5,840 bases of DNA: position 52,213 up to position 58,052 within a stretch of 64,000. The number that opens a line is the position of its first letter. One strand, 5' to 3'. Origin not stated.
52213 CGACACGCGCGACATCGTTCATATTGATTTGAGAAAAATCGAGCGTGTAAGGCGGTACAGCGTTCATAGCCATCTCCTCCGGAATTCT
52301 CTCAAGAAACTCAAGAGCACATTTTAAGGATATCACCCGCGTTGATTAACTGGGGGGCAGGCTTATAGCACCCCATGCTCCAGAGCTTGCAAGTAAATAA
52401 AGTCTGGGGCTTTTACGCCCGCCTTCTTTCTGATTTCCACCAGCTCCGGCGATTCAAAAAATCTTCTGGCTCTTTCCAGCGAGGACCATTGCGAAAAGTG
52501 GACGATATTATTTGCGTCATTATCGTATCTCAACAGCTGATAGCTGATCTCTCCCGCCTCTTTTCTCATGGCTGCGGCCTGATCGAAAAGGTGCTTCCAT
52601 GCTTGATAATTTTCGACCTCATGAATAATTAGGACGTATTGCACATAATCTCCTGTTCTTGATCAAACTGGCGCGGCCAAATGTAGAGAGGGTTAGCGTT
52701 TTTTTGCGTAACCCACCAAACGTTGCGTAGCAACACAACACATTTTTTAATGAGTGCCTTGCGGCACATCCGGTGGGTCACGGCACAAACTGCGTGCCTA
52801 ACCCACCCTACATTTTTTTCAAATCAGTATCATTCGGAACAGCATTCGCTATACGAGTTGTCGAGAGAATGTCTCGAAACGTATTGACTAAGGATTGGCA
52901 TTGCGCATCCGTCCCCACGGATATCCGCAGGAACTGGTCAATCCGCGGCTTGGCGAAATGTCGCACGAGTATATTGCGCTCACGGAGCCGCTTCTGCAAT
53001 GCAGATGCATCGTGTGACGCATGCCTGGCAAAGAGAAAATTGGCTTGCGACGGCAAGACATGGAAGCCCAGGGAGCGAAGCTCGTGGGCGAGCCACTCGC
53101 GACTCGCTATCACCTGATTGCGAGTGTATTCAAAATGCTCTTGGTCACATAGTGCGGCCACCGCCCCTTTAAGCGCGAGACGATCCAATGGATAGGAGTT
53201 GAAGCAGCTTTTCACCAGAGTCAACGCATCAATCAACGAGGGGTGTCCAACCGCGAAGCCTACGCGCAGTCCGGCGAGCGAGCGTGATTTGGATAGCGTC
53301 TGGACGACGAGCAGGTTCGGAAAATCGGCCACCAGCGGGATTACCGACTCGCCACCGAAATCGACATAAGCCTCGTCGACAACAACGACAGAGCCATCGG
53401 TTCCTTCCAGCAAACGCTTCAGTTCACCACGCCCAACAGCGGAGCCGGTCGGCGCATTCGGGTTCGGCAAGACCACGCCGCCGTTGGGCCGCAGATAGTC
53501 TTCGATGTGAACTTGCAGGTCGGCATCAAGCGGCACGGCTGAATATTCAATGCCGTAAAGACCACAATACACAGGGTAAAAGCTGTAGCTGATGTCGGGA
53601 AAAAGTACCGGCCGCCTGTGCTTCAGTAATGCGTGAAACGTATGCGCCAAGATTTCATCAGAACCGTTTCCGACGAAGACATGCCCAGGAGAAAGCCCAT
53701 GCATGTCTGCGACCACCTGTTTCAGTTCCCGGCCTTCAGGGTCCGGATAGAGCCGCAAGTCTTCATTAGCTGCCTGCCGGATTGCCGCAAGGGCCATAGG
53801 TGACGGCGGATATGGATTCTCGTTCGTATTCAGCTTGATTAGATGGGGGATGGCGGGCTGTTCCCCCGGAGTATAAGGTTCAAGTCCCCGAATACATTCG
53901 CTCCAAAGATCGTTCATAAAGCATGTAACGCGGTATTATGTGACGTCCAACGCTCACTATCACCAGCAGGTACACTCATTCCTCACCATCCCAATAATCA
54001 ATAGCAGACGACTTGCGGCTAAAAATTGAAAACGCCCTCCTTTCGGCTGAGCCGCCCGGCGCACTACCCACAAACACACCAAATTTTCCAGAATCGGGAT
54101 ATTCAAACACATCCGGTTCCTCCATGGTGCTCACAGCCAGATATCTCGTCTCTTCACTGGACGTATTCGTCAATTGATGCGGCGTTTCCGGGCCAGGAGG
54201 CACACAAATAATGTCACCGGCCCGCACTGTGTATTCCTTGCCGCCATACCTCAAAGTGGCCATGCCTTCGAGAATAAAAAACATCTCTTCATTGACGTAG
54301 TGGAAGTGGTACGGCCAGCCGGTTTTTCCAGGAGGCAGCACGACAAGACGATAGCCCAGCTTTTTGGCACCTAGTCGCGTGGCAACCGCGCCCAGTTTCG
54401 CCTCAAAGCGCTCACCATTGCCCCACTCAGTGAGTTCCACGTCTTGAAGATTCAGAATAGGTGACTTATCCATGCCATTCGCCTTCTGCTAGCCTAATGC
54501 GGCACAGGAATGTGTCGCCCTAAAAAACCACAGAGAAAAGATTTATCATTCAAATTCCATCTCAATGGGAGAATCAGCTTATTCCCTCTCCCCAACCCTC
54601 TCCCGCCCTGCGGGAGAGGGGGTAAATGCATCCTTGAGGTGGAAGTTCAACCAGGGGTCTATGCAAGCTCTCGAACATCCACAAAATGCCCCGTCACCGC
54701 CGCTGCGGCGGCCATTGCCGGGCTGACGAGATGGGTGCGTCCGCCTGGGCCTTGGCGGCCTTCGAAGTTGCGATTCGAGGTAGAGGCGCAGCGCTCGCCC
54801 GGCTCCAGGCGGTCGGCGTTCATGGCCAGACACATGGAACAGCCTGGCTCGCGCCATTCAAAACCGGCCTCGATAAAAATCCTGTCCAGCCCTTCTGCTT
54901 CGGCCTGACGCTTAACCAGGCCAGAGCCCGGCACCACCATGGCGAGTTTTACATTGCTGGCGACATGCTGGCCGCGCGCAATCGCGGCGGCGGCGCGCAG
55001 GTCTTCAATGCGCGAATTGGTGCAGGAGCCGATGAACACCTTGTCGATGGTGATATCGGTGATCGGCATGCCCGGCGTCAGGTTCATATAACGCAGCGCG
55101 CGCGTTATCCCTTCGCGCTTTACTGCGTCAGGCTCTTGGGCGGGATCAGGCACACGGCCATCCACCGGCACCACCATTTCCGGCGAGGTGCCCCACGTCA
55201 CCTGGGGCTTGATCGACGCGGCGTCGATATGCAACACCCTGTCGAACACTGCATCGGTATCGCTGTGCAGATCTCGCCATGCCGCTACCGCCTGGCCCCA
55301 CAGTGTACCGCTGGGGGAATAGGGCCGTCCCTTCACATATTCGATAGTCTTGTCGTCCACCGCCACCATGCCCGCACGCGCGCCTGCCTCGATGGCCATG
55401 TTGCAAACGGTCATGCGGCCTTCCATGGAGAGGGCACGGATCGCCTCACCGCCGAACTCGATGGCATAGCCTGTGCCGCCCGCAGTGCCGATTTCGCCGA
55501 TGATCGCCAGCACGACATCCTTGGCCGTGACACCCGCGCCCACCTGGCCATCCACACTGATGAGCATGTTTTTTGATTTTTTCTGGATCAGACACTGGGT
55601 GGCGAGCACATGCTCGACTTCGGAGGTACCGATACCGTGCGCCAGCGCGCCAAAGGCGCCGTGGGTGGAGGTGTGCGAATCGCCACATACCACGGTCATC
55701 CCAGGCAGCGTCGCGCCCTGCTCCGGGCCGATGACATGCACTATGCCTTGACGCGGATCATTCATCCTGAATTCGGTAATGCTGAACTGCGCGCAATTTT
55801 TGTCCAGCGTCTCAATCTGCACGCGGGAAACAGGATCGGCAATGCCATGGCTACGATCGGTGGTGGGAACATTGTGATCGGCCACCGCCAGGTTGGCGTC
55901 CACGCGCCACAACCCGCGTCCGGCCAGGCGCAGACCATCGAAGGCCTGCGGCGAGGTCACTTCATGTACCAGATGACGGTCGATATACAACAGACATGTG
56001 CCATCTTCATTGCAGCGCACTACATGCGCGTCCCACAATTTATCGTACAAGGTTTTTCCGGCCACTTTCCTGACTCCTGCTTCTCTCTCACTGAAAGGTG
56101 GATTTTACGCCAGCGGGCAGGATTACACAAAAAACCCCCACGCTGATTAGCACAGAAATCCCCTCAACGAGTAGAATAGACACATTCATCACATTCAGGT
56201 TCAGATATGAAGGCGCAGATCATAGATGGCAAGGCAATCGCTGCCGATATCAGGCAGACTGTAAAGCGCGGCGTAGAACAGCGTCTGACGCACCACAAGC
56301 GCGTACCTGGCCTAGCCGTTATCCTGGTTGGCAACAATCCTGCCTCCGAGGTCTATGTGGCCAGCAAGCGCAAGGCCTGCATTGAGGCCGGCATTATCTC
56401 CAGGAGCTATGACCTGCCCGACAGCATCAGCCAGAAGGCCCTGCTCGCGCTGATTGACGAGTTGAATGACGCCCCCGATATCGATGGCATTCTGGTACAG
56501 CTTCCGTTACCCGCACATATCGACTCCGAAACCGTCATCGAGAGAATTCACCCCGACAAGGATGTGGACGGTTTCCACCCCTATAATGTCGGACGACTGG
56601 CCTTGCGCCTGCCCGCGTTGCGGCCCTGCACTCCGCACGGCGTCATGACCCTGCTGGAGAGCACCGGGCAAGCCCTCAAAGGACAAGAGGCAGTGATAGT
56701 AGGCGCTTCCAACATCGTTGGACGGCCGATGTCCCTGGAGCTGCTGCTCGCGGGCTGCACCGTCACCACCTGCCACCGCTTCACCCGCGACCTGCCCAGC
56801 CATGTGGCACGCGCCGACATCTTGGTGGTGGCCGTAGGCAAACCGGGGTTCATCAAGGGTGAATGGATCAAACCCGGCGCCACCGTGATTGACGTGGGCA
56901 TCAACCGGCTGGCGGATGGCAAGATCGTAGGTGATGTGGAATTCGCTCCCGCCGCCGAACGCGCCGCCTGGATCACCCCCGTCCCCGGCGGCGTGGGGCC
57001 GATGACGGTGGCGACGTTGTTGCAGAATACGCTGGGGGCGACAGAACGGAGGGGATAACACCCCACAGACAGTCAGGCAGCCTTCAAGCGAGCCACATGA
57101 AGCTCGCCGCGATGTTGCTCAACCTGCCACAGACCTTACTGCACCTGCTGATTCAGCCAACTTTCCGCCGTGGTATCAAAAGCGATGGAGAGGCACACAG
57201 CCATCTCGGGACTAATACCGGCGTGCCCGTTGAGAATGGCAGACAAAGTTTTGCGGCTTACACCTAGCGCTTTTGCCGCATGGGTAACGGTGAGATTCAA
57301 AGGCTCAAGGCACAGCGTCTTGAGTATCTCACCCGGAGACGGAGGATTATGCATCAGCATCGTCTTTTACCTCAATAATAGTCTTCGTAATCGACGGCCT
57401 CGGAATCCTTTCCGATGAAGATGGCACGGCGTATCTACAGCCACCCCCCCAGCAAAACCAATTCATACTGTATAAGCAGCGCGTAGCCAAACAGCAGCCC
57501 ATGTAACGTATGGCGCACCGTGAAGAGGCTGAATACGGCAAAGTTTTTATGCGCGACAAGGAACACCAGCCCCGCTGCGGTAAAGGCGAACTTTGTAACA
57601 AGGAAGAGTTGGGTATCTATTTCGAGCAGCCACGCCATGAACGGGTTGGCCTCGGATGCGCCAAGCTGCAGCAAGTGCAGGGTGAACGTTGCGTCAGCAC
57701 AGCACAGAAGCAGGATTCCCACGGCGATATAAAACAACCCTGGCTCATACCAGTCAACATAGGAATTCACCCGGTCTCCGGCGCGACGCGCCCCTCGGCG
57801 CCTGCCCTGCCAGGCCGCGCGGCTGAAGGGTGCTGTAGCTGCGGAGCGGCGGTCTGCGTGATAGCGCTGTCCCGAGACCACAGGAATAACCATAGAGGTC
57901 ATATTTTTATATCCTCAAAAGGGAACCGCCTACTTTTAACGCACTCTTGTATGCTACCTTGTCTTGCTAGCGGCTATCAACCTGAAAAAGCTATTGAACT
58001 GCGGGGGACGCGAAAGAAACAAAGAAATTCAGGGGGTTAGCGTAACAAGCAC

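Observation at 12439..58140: Family of ~130-150 bp inverted-repeat (MITE-like) elements scattered through intergenic regions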

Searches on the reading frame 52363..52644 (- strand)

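Call 14: search_protein_families(library=pfam, proteins=[window:52363-52644:-])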
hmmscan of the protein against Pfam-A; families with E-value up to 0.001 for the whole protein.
window:52363-52644:- (93 aa): 1 family
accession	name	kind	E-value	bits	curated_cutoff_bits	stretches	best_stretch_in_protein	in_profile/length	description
PF03992.22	ABM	-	5.8e-07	30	23.1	1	14-73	16-77/78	Antibiotic biosynthesis monooxygenase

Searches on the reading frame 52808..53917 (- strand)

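Call 14: search_protein_families(library=pfam, proteins=[window:52808-53917:-])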
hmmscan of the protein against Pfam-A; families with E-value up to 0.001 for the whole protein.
window:52808-53917:- (369 aa): 1 family
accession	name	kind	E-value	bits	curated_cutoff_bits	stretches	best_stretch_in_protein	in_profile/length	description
PF00155.27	Aminotran_1_2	-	2.9e-61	208.1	19.7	1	25-345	2-359/361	Aminotransferase class I and II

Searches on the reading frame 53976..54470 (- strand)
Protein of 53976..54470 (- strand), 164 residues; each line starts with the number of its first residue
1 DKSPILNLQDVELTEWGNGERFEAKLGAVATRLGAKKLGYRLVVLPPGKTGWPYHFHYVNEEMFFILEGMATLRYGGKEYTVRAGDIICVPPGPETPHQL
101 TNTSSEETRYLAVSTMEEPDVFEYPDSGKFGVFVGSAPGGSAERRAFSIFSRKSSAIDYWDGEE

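Call 110: search_protein_families(library=pfam, max_evalue=0.000001, proteins=[window:53976-54470:-])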
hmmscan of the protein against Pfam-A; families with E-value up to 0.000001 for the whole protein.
window:53976-54470:- (164 aa): 2 families
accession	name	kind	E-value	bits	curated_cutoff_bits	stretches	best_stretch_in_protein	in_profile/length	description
PF07883.17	Cupin_2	-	9.9e-18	64.1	27.2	1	42-113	2-69/70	Cupin domain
PF05899.18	Cupin_3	-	4.7e-07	29.9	23.5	1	56-94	21-60/74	EutQ-like cupin domain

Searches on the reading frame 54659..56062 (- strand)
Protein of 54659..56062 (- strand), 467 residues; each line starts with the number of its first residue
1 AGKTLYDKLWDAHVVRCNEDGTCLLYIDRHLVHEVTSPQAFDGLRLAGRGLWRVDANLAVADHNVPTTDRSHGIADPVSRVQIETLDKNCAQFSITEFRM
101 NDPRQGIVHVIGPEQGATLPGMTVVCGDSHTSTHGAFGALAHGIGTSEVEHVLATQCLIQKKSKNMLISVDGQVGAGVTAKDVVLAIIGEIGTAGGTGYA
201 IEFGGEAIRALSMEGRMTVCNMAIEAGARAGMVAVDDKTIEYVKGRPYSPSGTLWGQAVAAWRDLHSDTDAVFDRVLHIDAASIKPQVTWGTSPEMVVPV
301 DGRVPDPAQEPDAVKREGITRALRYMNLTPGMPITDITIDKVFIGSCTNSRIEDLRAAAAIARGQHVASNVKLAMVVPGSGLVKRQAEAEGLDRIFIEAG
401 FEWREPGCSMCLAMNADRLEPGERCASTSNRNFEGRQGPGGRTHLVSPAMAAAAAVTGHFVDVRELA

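Call 111: search_protein_families(library=pfam, max_evalue=0.000001, proteins=[window:54659-56062:-])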
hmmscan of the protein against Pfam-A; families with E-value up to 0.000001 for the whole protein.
window:54659-56062:- (467 aa): 1 family
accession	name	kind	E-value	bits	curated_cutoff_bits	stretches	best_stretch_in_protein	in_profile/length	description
PF00330.25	Aconitase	-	7.8e-181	602.5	28.7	1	7-458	1-463/463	Aconitase family (aconitate hydratase)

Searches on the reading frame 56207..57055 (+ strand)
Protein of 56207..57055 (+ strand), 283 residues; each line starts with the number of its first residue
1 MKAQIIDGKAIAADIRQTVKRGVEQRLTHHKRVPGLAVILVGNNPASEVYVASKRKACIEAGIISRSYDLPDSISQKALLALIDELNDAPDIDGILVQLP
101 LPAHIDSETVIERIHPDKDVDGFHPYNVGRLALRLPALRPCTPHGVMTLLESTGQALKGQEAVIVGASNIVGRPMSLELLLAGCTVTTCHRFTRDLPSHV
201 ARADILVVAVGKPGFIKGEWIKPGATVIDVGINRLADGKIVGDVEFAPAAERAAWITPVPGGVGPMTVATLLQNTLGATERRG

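Call 111: search_protein_families(library=pfam, max_evalue=0.000001, proteins=[window:56207-57055:+])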
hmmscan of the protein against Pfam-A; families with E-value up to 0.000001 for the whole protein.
window:56207-57055:+ (283 aa): 2 families
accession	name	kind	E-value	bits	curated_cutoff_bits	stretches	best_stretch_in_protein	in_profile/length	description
PF02882.25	THF_DHG_CYH_C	-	7.8e-69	230.5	27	1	124-281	1-158/160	Tetrahydrofolate dehydrogenase/cyclohydrolase, NAD(P)-binding domain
PF00763.28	THF_DHG_CYH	-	9e-43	145.6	32.8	1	6-121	1-115/115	Tetrahydrofolate dehydrogenase/cyclohydrolase, catalytic domain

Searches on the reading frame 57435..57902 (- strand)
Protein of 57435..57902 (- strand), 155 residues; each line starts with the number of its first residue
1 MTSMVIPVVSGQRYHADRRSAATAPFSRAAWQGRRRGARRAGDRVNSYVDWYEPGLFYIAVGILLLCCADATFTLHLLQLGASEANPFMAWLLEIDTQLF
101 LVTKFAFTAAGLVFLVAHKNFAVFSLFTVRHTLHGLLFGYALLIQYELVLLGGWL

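Call 14: search_protein_families(library=pfam, proteins=[window:57435-57902:-])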
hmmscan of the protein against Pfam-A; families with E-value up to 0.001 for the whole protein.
window:57435-57902:- (155 aa): 1 family
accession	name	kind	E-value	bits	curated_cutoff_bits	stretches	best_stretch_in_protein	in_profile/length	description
PF18902.5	DUF5658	-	1.7e-15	57.9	25.2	1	64-147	1-81/82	Domain of unknown function (DUF5658)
